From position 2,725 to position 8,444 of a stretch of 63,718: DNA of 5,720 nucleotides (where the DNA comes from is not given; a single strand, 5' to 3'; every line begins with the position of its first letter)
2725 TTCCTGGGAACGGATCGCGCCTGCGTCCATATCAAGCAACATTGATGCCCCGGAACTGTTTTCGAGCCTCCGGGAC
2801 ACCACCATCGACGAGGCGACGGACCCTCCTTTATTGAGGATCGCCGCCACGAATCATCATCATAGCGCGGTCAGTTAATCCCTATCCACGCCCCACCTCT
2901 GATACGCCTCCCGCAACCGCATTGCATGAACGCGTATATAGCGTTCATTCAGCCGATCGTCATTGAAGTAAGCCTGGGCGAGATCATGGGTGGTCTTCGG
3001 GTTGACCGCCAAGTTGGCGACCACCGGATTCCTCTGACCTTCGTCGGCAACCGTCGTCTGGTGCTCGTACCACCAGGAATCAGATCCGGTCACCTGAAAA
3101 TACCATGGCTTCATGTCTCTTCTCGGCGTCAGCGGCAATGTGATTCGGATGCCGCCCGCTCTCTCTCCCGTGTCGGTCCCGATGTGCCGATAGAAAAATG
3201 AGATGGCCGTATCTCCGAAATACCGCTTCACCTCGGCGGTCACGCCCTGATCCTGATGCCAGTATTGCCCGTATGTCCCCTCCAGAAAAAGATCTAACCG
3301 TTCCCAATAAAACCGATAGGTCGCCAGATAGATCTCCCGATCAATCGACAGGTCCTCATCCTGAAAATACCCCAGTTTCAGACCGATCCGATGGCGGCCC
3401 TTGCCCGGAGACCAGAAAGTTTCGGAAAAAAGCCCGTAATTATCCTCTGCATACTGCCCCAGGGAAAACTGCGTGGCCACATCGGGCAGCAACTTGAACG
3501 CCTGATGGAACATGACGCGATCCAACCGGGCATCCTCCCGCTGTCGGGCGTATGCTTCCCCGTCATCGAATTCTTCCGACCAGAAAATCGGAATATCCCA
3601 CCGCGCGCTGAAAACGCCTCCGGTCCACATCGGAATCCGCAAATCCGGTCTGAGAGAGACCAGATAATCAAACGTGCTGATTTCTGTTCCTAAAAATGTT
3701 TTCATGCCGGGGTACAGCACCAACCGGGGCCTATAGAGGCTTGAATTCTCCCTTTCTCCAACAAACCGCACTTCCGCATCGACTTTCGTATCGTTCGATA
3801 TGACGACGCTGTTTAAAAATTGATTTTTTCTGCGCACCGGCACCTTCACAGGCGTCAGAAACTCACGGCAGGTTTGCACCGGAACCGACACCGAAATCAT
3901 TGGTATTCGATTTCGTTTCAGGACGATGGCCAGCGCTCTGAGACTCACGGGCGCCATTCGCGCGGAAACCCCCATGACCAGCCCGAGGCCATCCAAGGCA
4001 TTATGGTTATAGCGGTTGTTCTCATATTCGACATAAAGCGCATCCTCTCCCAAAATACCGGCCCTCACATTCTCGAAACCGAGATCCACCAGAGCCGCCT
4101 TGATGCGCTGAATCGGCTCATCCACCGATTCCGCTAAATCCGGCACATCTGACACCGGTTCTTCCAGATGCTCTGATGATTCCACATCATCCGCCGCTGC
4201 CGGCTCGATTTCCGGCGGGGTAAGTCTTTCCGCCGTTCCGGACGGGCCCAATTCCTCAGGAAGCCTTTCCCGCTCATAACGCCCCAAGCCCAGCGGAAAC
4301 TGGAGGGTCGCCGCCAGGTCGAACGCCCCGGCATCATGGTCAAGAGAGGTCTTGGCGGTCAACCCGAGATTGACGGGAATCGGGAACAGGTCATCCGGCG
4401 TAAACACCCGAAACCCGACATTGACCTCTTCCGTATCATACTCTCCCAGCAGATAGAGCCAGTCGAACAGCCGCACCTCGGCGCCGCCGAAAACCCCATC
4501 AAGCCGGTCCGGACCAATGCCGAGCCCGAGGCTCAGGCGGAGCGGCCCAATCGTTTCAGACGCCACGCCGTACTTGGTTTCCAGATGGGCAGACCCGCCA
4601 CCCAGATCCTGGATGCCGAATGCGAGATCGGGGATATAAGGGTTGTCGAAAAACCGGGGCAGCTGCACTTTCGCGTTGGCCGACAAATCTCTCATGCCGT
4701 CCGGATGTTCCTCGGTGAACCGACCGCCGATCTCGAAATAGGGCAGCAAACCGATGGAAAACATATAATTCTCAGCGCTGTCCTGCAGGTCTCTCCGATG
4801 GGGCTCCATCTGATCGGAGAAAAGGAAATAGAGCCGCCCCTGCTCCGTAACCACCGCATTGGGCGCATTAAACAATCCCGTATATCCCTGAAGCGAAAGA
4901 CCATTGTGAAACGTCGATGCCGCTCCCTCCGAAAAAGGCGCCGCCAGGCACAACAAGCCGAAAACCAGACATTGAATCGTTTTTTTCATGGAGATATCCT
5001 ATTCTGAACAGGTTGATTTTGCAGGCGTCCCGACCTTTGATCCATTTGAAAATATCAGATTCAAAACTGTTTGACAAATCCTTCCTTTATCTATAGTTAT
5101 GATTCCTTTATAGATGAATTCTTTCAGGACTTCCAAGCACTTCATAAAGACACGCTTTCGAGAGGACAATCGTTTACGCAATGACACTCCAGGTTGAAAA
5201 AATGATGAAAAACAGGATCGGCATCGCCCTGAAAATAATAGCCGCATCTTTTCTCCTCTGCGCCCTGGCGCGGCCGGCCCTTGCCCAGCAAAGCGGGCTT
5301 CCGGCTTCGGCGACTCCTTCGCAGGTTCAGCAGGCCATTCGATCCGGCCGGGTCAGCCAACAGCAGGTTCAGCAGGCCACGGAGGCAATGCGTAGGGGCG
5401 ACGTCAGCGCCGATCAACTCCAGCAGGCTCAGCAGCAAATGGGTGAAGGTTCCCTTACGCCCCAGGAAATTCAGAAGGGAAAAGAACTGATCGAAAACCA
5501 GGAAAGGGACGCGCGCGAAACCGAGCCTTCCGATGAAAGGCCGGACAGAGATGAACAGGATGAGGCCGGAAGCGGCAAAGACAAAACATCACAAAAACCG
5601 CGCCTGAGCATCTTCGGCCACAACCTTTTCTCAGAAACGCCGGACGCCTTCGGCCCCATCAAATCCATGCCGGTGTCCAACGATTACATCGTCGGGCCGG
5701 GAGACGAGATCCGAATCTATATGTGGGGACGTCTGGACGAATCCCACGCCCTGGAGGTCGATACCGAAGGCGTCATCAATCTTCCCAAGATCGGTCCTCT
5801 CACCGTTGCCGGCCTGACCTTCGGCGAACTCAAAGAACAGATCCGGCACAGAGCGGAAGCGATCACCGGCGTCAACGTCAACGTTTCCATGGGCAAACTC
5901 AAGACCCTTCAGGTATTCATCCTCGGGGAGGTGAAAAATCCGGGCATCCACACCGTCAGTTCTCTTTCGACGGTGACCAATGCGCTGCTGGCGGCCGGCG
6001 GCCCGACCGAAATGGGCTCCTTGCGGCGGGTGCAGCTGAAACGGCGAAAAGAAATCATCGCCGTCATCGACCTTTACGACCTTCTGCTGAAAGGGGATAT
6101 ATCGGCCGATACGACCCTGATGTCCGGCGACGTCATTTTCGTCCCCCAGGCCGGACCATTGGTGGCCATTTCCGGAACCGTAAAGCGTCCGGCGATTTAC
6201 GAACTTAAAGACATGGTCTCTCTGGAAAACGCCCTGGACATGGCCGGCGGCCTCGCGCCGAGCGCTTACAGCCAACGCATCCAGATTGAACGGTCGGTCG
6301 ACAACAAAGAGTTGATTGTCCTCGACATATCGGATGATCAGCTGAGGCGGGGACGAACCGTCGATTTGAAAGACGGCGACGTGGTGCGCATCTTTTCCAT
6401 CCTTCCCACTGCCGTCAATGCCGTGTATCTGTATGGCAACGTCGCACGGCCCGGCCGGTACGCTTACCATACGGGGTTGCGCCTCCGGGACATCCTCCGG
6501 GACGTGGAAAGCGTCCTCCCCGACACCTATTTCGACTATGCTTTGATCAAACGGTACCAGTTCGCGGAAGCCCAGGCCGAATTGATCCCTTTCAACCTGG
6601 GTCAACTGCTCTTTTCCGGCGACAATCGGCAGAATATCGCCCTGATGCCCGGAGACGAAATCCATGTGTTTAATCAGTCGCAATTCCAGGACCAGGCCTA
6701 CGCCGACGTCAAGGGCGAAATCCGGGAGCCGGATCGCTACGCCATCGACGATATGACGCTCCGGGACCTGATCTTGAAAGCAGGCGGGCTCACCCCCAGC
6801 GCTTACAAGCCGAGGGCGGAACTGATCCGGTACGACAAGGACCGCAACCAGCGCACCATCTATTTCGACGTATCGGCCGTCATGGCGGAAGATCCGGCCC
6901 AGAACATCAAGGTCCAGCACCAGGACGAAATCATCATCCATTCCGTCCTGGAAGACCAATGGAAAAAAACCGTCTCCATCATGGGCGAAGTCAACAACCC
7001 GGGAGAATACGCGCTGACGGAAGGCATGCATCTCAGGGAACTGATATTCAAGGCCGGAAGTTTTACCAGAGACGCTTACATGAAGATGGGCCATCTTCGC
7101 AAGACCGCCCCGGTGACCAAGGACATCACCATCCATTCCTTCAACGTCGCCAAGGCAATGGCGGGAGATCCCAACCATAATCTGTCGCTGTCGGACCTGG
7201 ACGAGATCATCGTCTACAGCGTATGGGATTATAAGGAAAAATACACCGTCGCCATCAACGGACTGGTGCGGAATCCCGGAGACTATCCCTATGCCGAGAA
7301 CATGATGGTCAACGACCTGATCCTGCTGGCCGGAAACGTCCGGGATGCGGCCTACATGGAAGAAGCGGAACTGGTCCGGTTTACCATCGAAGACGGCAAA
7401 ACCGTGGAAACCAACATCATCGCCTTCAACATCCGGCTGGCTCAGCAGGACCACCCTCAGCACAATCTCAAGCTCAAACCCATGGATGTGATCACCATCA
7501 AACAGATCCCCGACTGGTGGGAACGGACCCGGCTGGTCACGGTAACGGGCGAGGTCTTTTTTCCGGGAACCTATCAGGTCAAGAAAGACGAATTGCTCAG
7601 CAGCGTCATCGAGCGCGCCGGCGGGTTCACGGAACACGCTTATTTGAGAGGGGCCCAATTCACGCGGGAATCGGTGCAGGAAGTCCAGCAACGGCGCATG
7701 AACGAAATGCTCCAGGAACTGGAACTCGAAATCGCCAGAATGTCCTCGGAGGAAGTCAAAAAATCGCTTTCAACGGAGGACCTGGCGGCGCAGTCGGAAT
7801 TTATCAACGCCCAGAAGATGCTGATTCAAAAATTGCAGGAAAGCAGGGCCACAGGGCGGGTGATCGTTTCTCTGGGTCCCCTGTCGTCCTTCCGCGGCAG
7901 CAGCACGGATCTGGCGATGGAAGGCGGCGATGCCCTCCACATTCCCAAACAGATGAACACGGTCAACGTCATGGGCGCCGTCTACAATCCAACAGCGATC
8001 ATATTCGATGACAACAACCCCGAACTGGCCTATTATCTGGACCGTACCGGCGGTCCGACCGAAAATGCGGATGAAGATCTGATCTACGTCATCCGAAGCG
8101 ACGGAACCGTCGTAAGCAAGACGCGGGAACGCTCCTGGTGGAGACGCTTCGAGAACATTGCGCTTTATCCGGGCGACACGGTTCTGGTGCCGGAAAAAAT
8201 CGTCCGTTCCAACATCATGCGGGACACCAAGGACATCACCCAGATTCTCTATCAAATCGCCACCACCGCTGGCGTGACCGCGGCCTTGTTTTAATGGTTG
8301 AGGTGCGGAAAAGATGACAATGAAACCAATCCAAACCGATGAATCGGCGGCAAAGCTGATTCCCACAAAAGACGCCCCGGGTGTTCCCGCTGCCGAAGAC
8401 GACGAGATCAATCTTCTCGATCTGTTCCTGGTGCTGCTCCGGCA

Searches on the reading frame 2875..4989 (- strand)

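Call 69: search_protein_families(library=pfam, proteins=[window:2875-4989:-], max_evalue=0.00001)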
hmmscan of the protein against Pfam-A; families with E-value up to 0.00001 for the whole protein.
window:2875-4989:- (704 aa): 1 family
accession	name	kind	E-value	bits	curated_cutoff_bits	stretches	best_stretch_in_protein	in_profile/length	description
PF06082.17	YjbH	-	6e-25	88.6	24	2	165-620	171-619/658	Exopolysaccharide biosynthesis protein YbjH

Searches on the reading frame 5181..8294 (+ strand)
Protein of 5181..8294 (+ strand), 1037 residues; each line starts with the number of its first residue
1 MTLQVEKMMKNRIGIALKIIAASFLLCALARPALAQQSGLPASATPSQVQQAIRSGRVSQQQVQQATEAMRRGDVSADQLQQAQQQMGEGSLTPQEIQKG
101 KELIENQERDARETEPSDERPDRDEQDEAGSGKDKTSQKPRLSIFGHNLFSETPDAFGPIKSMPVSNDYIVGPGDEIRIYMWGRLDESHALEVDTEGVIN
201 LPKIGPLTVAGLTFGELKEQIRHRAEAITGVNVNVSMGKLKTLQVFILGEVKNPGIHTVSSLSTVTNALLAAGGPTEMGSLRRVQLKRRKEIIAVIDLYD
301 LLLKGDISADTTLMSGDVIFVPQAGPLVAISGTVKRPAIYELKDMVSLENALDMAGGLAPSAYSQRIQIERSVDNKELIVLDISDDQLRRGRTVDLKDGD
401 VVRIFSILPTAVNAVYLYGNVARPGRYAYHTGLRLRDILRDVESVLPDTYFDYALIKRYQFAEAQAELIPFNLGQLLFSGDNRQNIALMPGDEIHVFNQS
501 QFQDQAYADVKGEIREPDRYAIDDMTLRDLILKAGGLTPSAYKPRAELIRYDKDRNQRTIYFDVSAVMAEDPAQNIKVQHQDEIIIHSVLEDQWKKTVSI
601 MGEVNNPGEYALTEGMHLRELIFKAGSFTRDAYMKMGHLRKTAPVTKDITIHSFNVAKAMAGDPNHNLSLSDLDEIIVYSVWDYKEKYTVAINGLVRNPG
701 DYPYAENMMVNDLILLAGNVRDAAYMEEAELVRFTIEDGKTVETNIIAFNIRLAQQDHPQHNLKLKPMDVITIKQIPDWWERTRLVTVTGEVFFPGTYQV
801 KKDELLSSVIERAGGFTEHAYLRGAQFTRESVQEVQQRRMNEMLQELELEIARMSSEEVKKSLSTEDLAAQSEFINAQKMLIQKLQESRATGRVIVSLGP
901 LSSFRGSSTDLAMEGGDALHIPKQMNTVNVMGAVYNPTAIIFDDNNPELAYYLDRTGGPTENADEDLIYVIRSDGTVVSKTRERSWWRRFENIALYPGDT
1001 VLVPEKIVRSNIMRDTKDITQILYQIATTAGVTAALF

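Call 69: search_protein_families(library=pfam, proteins=[window:5181-8294:+], max_evalue=0.00001)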
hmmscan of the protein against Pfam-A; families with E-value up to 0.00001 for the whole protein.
window:5181-8294:+ (1037 aa): 3 families
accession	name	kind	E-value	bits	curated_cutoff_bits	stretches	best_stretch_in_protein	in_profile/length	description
PF10531.15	SLBB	-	6.3e-63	208.9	27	3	328-371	2-45/55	SLBB domain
PF22461.2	SLBB_2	-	8.7e-52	173.6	27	2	244-321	2-79/79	SLBB domain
PF02563.21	Poly_export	-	1.2e-19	70.6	28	1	164-237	2-76/77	Polysaccharide biosynthesis/export protein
